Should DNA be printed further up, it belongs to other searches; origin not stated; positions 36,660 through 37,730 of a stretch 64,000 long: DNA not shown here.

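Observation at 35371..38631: Tightly packed rmuC / PD-(D/E)XK nuclease / exonuclease I operon: a three-component DNA-end processing module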

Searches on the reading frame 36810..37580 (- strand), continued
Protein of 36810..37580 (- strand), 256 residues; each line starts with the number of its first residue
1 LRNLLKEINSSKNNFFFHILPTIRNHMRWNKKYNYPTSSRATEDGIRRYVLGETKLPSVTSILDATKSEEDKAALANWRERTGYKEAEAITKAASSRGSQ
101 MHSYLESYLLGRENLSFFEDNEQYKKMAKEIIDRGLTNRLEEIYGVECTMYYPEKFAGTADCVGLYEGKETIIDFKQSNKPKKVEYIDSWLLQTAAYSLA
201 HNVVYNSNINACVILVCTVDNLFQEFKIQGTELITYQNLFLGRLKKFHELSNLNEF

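Call 45: find_homologous_proteins(query=A4, max_evalue=0.00001)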
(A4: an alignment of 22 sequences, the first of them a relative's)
Query A4 (22 sequences) (227 aa, profile of the alignment): 8000 proteins with E <= 0.00001 among 8000 candidates; the best 120 are listed.
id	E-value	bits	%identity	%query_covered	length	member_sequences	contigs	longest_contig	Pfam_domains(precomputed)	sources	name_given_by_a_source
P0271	6.7e-97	341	-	-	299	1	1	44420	PF12705.14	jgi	jgi:ATP-dependent exoDNAse (exonuclease V) beta subunit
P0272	1.4e-90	321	-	-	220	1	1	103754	PF12705.14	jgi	jgi:hypothetical protein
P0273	9.6e-90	318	-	-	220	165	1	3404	PF12705.14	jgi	-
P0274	1.4e-88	314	-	-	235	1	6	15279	PF12705.14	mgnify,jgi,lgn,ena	mgnify:CR=1 FL=1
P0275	1.7e-88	314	-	-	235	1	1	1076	PF12705.14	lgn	-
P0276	2.8e-88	313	-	-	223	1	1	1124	-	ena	-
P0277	4.0e-88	313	-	-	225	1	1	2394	-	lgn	-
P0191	5.2e-88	312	-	-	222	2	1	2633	-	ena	-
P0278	8.3e-88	312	-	-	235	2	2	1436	-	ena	-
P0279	1.6e-87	311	-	-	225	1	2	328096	-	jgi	jgi:genome maintenance exonuclease 1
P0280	1.7e-87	311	-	-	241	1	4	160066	PF12705.14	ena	-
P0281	2.0e-87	310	-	-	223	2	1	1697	-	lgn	-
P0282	5.7e-87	309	-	-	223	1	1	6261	-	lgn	-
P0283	7.1e-87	309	-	-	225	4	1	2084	-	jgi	-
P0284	7.6e-87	309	-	-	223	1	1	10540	-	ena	-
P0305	2.6e-86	307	-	-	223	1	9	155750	-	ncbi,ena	-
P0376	2.0e-85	304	-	-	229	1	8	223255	-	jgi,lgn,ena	-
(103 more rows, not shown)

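Call 46: find_encoding_contigs(protein=P0279, flank=5000, max_places=1)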
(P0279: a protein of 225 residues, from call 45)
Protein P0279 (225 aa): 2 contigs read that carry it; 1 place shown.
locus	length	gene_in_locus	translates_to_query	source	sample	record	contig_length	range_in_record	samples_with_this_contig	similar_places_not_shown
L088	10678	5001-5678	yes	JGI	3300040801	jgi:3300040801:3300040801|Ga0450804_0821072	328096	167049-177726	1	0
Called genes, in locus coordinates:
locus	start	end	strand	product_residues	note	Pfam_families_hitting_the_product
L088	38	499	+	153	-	-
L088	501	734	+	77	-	-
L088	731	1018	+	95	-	-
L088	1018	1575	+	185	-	-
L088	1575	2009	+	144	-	-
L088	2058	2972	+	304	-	-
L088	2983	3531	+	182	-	-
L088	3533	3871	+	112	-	-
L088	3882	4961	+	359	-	-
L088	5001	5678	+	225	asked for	-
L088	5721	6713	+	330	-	PF18454:Mtd_N (weak)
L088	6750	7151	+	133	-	-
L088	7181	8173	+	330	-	PF00268:Ribonuc_red_sm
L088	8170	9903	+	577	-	PF00317:Ribonuc_red_lgN, PF02867:Ribonuc_red_lgC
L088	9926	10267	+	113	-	-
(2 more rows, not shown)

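Call 47: find_encoding_contigs(protein=P0376, flank=5000, max_places=1)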
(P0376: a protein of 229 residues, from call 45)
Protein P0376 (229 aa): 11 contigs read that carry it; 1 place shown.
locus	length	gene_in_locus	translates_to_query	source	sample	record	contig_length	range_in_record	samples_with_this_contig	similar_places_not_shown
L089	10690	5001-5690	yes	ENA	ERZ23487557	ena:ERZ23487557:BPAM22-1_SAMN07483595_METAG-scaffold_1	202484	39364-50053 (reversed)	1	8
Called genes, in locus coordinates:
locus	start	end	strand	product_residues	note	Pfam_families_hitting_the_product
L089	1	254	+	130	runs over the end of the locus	-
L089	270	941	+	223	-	PF00881:Nitroreductase (weak)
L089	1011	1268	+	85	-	-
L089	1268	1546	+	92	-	-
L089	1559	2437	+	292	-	-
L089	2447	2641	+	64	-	-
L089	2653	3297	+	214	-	-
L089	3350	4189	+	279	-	-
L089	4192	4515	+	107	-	-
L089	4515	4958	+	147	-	-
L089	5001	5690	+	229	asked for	-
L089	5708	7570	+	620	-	PF18454:Mtd_N (weak)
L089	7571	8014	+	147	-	-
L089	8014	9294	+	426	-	PF04055:Radical_SAM (weak)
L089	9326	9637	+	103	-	-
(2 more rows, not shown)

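Call 48: find_encoding_contigs(protein=P0305, flank=5000, max_places=1)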
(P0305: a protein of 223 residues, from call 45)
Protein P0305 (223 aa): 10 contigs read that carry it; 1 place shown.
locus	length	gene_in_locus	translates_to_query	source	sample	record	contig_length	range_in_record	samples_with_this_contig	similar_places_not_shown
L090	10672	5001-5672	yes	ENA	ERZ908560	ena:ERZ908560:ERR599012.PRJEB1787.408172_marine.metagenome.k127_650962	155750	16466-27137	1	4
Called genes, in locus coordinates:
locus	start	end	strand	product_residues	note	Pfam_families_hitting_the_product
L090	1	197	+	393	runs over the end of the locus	-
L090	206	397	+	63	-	-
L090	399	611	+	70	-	-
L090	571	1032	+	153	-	-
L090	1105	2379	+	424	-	-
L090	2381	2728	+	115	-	-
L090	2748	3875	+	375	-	-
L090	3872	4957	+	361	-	-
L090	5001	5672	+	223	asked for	-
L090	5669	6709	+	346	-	PF16884:ADH_N_2, PF00107:ADH_zinc_N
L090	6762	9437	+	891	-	PF18454:Mtd_N (weak)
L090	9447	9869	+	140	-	-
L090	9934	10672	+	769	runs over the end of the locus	PF03477:ATP-cone, PF00317:Ribonuc_red_lgN, PF02867:Ribonuc_red_lgC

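Call 53: search_protein_families(library=pfam, proteins=[L008:1130-3304:+, L008:3304-4173:+, L008:4106-4939:+, L008:4963-5331:+, L038:3907-5778:-, L038:2873-3907:-, L038:1760-2722:-, L038:95-1423:-, L011:1503-3377:-, L011:3427-4053:-], max_evalue=0.001)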
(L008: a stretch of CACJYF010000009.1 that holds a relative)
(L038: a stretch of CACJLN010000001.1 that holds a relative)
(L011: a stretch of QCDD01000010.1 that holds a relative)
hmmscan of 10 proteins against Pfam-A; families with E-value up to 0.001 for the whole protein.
L008:1130-3304:+ (724 aa): 0 families

L008:3304-4173:+ (289 aa): 0 families

L008:4106-4939:+ (277 aa): 0 families

L008:4963-5331:+ (122 aa): 2 families
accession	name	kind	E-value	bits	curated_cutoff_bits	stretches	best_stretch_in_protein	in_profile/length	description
PF03852.21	Vsr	-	1.4e-21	76.5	27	1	4-59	18-73/74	DNA mismatch endonuclease Vsr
PF18741.7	MTES_1575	-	0.00088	19.7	38.2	0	78-103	55-80/96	REase_MTES_1575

L038:3907-5778:- (623 aa): 4 families
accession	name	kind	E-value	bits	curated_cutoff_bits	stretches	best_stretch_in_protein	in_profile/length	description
PF13175.12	AAA_15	-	1.7e-19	71.2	32.1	1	25-552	4-373/374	AAA ATPase domain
PF13304.12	AAA_21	-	3.1e-16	60.8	27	1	326-552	99-302/304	AAA domain, putative AbiEii toxin, Type IV TA system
PF13476.12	AAA_23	-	1.2e-08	36.3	27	1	26-67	1-41/201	AAA domain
PF02463.25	SMC_N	-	8.5e-06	25.8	40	1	25-66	3-45/220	RecF/RecN/SMC N terminal domain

L038:2873-3907:- (344 aa): 0 families

L038:1760-2722:- (320 aa): 1 family
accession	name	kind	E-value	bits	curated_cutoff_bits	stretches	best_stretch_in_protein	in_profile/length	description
PF04545.22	Sigma70_r4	-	2.2e-06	27.5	24.1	1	254-307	2-49/50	Sigma-70, region 4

L038:95-1423:- (442 aa): 1 family
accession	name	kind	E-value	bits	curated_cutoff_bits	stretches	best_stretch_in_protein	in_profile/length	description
PF09376.16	NurA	-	0.0002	21.3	21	1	83-389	5-254/254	NurA domain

L011:1503-3377:- (624 aa): 1 family
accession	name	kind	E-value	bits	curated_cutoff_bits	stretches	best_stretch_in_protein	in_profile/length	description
PF13589.12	HATPase_c_3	-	5e-18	65.9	25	1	56-165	6-116/137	Histidine kinase-, DNA gyrase B-, and HSP90-like ATPase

L011:3427-4053:- (208 aa): 0 families

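Call 54: search_protein_families(library=padloc, proteins=[L008:1130-3304:+, L008:3304-4173:+, L008:4106-4939:+, L038:3907-5778:-, L038:2873-3907:-, L038:95-1423:-, L011:1503-3377:-, L079:1100-2113:-, L079:3939-5309:+, L076:5798-6934:-], max_evalue=0.001)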
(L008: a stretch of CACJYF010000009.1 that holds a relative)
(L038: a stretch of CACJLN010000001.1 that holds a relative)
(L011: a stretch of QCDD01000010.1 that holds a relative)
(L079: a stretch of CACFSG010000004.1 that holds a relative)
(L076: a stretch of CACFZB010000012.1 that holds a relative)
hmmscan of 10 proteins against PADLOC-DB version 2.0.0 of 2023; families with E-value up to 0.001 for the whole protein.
L008:1130-3304:+ (724 aa): 1 family
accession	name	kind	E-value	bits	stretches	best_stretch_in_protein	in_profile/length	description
PDLC04582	PDC-M33A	-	2.3e-13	47.7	1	33-588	32-500/627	-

L008:3304-4173:+ (289 aa): 0 families

L008:4106-4939:+ (277 aa): 0 families

L038:3907-5778:- (623 aa): 69 families (the best 25 are shown)
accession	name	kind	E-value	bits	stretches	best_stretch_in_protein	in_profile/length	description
PDLC03878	NsnB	-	7.7e-36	122.5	2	328-622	107-339/345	-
PDLC04707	PDC-M55A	-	1.9e-33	114.1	2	394-618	176-402/421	-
PDLC04148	HEC-03B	-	9.5e-24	82.2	2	487-619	317-438/458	-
PDLC02979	AriA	-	8.2e-23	79.8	1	25-552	4-372/373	-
PDLC02980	AriA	-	3.7e-18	64.5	1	325-551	98-301/304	-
PDLC00096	GajA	-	1e-16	58.8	2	490-552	265-336/630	AAA ATPase domain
PDLC00099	GajA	-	1.9e-16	58.2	2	487-552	273-343/626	AAA ATPase domain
PDLC00091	GajA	-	1.7e-13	48.3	2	507-550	296-339/627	AAA ATPase domain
PDLC04135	mad3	-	2.4e-13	48.4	1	24-590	2-363/374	mads_3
PDLC02336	AbiLi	-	3e-13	48.1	2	434-590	177-327/340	AbiLi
PDLC00071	GajA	-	1.1e-12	45.6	2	508-553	274-322/588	AAA ATPase domain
PDLC00278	PtuA1|PtuA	-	1.6e-12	45.5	2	504-554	284-332/436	AAA ATPase domain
PDLC00073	GajA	-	5e-12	43.6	2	489-537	251-305/589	AAA ATPase domain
PDLC00069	GajA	-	5.3e-12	43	2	25-69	4-47/687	AAA ATPase domain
PDLC00080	GajA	-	9e-12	42.5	2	488-552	266-336/622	AAA ATPase domain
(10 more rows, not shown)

L038:2873-3907:- (344 aa): 0 families

L038:95-1423:- (442 aa): 0 families

L011:1503-3377:- (624 aa): 1 family
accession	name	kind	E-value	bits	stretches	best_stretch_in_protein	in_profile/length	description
PDLC02204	MzaB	-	1.5e-10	38.2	1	42-144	15-117/500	-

L079:1100-2113:- (337 aa): 0 families

L079:3939-5309:+ (456 aa): 0 families

L076:5798-6934:- (378 aa): 1 family
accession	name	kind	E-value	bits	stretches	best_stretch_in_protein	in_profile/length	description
PDLC03812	RTasRmuC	-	1.3e-34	117.6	1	110-343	191-417/439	DRT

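Call 65: search_solved_structures(query=A1, max_evalue=10, show_alignments=1)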
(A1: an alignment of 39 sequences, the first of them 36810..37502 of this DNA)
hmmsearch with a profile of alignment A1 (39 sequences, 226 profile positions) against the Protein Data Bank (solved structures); distinct sequences matched with E-value up to 10: 7.
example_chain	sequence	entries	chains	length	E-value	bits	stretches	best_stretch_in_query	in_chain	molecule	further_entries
8xa9_A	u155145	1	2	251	3.7e-25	91.9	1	27-224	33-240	Mitochondrial genome maintenance exonuclease 1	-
5zyu_A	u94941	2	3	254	3.8e-25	91.9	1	27-224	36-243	Mitochondrial genome maintenance exonuclease 1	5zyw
5zyt_A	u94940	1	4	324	7.9e-25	90.8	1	28-224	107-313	Mitochondrial genome maintenance exonuclease 1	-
5zyv_A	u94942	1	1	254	2.7e-23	85.8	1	27-224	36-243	Mitochondrial genome maintenance exonuclease 1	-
3bcy_A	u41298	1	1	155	0.066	15.8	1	61-149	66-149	Protein YER067W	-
3cs5_A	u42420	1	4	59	0.63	12.6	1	143-184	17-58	Phycobilisome degradation protein nblA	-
7rcq_A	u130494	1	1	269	2.3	10.8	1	95-136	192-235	Triosephosphate isomerase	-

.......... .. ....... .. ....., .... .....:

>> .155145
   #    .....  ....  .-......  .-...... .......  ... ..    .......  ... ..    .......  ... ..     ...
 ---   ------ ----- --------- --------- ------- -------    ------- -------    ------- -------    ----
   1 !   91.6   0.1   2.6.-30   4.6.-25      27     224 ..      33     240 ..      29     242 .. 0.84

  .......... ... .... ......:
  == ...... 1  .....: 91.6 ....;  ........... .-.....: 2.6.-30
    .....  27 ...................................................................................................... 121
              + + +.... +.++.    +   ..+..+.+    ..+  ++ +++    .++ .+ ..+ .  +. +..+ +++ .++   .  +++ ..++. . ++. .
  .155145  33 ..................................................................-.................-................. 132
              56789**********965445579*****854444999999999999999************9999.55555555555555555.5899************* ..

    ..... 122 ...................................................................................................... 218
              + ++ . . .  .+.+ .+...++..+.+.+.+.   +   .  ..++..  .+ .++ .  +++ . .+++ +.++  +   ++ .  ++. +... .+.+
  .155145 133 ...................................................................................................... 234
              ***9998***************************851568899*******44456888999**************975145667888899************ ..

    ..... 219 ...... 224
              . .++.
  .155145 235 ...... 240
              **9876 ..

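Call 73: predict_structure(alignment_id=A1)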
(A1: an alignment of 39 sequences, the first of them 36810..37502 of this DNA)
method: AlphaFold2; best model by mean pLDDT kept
length: 230 residues; sequences in the alignment: 39
mean_pLDDT: 95.6   pTM: 0.91
mean pLDDT of the five models: 95.6, 95.2, 95.1, 94.8, 94.7
residues with pLDDT >= 90: 217; 70-90: 5; 50-70: 8; < 50: 0
segments of 3 or more residues with pLDDT < 50: none
pLDDT, mean of each block of 10 residues (from residue 1): 96 96 97 98 95 97 97 97 85 79 98 98 98 99 99 97 98 99 98 98 99 98 84
secondary structure, 60 per line:
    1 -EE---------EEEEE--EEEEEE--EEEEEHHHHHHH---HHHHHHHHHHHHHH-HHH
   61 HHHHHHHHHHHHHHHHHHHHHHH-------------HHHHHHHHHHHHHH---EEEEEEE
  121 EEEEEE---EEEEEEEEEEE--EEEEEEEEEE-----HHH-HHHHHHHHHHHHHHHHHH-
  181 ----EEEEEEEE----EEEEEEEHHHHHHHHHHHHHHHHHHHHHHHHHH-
elements in order: E13-17 E20-25 E28-32 H33-39 H43-56 H58-83 H97-110 E114-126 E130-140 E143-152 H162-179 E185-192 E197-203 H204-229

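Call 76: fold_search(model_id=the predicted structure, library=pdb)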
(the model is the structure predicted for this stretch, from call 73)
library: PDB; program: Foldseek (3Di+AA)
matches with E <= 10: 822; with E <= 0.001: 20
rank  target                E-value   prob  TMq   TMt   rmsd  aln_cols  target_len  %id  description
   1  5zyv_A                3.5e-13  1.00  0.72  0.83   3.7       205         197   24  Crystal structure of human MGME1 with single strand DNA2 and Ca2+ (released 2018-09-19)
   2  5zyt_A                1.0e-11  1.00  0.73  0.76   2.6       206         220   23  Crystal structure of human MGME1 with 3' overhang double strand DNA3 (released 2018-09-19)
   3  5zyu_A                1.8e-11  1.00  0.74  0.77   3.6       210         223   22  The crystal structure of humanMGME1 with single strand DNA2 (released 2018-09-19)
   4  8xa9_B                1.8e-11  1.00  0.71  0.76   3.2       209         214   25  Human MGME1 in complex with 5'-overhang DNA (released 2024-03-20)
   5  5zyt_C                1.9e-11  1.00  0.74  0.77   2.4       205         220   25  Crystal structure of human MGME1 with 3' overhang double strand DNA3 (released 2018-09-19)
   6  5zyt_D                2.1e-11  1.00  0.72  0.75   2.6       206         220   26  Crystal structure of human MGME1 with 3' overhang double strand DNA3 (released 2018-09-19)
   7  5zyt_B                2.6e-11  1.00  0.70  0.73   2.8       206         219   24  Crystal structure of human MGME1 with 3' overhang double strand DNA3 (released 2018-09-19)
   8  8xa9_A                5.0e-11  1.00  0.71  0.76   2.5       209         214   25  Human MGME1 in complex with 5'-overhang DNA (released 2024-03-20)
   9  5zyw                  2.2e-10  1.00  0.69  0.69   4.6       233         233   22  The crystal structure of apo-HsMGME1 with Mn2+ (released 2018-09-19)
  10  9kqh_A                8.1e-06  1.00  0.39  0.14   9.6       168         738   15  Crystal structure of Finegoldia magna DinG in complex with ssDNA and ADPNP (released 2025-12-03)
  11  3h4r                  5.6e-05  1.00  0.49  0.51   4.6       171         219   17  Crystal structure of E. coli RecE exonuclease (released 2009-05-26)
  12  9iac_B                9.6e-05  1.00  0.39  0.34   6.0       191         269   12  Structure of the Argonaute-associated Cas4 family protein 1 (ACE1) from Microcystis aeruginosa (MaACE1) (released 2025-04-23)
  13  9iac_A                1.0e-04  1.00  0.39  0.35   7.1       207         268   11  Structure of the Argonaute-associated Cas4 family protein 1 (ACE1) from Microcystis aeruginosa (MaACE1) (released 2025-04-23)
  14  9iab_A                2.2e-04  1.00  0.38  0.34   6.3       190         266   12  Structure of the Argonaute-associated Cas4 family protein 1 (ACE1) from Chroococcidiopsis thermalis (CtACE1) (released 2025-04-23)
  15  4ic1_D                2.5e-04  1.00  0.29  0.32   6.2       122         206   16  Crystal structure of SSO0001 (released 2013-01-16)
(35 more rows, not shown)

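Call 83: search_dna_similar(query=window:36810-37502:-, collection=plasmids, mode=protein, max_rows=25, max_evalue=0.001)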
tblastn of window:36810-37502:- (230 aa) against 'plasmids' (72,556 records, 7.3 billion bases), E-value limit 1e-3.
Records with a match: 3; places in all: 3; records where one place covers at least 80% of the query: 2.
Best place of each record, by identity: <60% 3.
By first word of the organism name: Scytonema 1; Synechocystis 1; Kovacikia 1.
By predicted mobility (MOB-suite, as given by PLSDB): non-mobilizable 3.
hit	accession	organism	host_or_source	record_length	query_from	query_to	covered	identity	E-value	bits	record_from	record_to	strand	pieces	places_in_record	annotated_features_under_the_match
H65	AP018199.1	Scytonema sp. HK-05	-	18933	8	227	96%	30.0%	3e-14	78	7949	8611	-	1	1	hypothetical protein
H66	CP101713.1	Synechocystis sp. B12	cell culture,mangrove water from the ...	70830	19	228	91%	30.7%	1e-11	71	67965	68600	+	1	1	PD-(D/E)XK nuclease family protein | hypothetical protein (x2) | helix-turn-helix transcriptional regulator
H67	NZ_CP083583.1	Kovacikia minuta CCNUW1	cell culture,fresh water lake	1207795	20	154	59%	30.4%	6e-4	48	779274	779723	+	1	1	record has no annotation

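Call 92: find_related_loci(query=P0093, collection=metagenome_contigs, flank=5000)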
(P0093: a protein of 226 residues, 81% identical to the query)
Query P0093 (226 aa) in metagenome_contigs; peptide patterns used: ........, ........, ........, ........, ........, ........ (x = any residue, [..] = any of these).
331 stretches matched a pattern; 113 encode a relative of the query (tblastn E <= 1e-3); the best 80 are kept; 80 distinct loci.
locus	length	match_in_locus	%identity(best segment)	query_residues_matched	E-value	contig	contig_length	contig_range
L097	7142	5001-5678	92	1-226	5e-143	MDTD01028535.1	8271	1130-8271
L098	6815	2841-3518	92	1-226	1e-142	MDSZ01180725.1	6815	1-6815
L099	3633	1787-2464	87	1-226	3e-141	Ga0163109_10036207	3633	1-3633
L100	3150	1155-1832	87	1-226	2e-141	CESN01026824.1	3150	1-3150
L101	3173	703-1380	87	1-226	1e-140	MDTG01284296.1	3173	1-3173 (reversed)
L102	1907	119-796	85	1-226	3e-143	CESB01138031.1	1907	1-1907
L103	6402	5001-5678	83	1-226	2e-130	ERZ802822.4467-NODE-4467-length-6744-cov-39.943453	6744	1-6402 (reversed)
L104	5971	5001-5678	83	1-226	5e-130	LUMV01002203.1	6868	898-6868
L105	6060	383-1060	83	1-226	5e-130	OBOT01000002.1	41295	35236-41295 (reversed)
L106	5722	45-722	83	1-226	5e-130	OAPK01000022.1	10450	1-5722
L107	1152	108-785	84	1-226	4e-142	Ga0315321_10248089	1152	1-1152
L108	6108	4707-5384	83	1-226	8e-130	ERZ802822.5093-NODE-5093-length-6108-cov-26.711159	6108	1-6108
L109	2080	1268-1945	83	1-226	4e-138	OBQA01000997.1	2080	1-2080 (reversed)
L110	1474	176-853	82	1-226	9e-141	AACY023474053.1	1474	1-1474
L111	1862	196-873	83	1-226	1e-138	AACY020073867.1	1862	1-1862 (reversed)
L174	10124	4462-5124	55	1-221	5e-77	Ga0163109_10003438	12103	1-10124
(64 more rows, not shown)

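Call 103: search_solved_structures(query=P0279, max_evalue=0.001)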
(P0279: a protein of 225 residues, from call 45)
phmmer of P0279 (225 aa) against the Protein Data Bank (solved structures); distinct sequences matched with E-value up to 0.001: 4.
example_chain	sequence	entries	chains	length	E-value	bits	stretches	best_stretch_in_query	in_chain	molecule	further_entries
8xa9_A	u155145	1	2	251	5.9e-09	39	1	31-223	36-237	Mitochondrial genome maintenance exonuclease 1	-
5zyu_A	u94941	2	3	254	6e-09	39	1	31-223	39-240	Mitochondrial genome maintenance exonuclease 1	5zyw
5zyt_A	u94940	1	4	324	1.1e-08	38.1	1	31-223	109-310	Mitochondrial genome maintenance exonuclease 1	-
5zyv_A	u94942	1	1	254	7.6e-08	35.4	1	31-223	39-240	Mitochondrial genome maintenance exonuclease 1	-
